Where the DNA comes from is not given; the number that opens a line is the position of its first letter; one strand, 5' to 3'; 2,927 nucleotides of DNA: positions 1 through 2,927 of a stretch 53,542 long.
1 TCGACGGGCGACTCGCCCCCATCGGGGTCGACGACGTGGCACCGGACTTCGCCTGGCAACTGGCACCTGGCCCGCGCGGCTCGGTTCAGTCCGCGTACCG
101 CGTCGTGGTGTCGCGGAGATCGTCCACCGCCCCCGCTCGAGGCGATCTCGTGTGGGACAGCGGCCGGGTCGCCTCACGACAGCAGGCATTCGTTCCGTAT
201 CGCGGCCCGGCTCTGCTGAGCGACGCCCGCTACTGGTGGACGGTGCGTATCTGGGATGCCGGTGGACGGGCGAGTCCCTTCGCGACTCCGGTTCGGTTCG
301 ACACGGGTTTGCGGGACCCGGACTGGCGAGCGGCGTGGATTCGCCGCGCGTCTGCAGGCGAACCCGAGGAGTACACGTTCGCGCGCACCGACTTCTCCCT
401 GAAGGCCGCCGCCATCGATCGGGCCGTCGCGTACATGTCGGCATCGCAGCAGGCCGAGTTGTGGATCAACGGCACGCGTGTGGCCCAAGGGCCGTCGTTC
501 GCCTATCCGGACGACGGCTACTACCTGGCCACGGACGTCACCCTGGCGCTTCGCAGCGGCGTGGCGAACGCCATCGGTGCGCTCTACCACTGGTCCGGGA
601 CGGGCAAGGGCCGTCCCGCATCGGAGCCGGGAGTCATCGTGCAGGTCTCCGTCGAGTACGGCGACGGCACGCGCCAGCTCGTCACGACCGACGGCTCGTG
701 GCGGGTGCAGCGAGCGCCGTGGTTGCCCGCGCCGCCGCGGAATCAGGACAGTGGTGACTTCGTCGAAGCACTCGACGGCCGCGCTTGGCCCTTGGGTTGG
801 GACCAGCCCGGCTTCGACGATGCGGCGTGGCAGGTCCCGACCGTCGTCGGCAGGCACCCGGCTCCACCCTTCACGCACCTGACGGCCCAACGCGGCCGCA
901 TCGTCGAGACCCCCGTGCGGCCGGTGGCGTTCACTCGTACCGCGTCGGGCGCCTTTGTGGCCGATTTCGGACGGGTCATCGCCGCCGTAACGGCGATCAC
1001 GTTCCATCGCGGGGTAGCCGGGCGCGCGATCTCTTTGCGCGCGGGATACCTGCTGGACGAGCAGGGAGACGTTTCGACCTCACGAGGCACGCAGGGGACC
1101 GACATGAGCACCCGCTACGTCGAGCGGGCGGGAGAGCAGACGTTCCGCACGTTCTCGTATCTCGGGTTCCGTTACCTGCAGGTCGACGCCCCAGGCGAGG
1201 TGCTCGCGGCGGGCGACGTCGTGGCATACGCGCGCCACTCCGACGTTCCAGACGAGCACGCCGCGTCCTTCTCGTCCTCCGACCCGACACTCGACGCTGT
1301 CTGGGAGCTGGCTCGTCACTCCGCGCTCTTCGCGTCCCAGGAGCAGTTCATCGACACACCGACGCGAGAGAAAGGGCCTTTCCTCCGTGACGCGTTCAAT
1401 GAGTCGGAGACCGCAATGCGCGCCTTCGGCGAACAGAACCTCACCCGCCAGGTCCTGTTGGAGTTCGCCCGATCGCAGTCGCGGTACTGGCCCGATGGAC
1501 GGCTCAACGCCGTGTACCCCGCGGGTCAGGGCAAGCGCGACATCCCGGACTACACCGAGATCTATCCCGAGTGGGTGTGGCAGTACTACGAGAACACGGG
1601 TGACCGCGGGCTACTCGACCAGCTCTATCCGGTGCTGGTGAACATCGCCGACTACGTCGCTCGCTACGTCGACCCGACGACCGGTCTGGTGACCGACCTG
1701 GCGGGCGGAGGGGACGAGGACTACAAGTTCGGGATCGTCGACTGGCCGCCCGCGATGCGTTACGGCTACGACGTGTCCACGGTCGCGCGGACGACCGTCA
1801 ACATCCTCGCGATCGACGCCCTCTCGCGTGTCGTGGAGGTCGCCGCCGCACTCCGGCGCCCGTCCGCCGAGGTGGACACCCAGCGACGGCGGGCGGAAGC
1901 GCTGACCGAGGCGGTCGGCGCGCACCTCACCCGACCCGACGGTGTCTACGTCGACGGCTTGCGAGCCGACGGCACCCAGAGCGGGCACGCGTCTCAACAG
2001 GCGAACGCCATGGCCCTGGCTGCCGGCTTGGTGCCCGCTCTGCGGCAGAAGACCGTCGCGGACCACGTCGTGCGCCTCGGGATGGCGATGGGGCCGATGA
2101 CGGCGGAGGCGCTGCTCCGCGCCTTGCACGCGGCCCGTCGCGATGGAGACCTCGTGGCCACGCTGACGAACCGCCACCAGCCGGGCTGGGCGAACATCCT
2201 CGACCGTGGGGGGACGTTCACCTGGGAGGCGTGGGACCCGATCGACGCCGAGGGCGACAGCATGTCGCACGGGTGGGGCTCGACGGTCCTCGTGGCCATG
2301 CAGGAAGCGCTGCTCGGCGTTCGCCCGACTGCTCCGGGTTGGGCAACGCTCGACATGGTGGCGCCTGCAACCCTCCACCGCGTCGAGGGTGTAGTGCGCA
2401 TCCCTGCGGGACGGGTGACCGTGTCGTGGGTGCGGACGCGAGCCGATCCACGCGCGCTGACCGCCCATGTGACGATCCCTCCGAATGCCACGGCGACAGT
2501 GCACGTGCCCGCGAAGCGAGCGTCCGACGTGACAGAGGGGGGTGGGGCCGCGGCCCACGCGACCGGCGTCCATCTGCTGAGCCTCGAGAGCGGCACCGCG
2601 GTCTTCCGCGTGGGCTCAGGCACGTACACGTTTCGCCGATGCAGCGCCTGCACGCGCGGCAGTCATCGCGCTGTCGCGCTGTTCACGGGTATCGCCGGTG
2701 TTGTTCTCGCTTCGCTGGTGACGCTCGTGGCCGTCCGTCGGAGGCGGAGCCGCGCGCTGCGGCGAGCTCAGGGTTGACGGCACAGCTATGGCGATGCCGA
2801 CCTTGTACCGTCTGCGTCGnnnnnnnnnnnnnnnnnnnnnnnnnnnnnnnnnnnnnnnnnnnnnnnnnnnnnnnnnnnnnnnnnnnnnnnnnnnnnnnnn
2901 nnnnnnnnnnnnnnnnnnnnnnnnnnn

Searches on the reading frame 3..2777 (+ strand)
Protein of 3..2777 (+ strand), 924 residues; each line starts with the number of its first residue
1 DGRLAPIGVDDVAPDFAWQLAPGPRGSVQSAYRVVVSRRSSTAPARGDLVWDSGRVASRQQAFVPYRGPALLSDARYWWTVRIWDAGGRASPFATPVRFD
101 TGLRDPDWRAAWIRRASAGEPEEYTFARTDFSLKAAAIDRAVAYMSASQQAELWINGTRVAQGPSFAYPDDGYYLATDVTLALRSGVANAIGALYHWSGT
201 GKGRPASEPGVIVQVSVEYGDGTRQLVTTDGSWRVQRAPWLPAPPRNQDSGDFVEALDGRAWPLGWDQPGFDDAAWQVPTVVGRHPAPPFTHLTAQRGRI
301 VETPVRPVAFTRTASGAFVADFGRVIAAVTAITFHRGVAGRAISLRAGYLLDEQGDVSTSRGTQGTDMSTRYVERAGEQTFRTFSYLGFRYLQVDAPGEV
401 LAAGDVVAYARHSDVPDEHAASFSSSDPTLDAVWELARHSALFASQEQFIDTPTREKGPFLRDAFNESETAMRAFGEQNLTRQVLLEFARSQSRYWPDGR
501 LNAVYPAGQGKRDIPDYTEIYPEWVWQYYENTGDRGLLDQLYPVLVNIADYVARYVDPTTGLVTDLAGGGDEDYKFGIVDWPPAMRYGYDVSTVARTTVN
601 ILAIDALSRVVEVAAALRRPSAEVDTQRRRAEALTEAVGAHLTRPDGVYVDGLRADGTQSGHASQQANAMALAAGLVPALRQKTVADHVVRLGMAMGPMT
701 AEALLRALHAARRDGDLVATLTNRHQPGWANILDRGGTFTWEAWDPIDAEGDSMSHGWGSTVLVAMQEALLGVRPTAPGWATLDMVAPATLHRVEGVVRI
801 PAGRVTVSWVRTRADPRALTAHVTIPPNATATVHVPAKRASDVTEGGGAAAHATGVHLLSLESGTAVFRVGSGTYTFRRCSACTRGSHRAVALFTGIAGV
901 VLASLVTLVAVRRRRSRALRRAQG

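Call 57: search_protein_families(library=pfam, proteins=[window:3-2777:+], max_evalue=0.001)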
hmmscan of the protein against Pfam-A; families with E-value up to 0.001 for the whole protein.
window:3-2777:+ (924 aa): 5 families
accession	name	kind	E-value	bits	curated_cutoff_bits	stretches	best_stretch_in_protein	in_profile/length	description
PF17389.8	Bac_rhamnosid6H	-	6.6e-38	131.3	24.5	1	419-764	2-333/339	Bacterial alpha-L-rhamnosidase 6 hairpin glycosidase domain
PF25788.1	Ig_Rha78A_N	-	3e-27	95.4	27.4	1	5-104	11-104/105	Rha78A-like, N-terminal immunoglobulin domain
PF08531.16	Bac_rhamnosid_N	-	1.7e-14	54.5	25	1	137-281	2-152/172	Alpha-L-rhamnosidase N-terminal domain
PF17390.7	Bac_rhamnosid_C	-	1.2e-10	41.5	22.1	1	772-848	1-76/78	Bacterial alpha-L-rhamnosidase C-terminal domain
PF05592.18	Bac_rhamnosid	-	3.8e-09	36.8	22.2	1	312-397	2-87/102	Bacterial alpha-L-rhamnosidase concanavalin-like domain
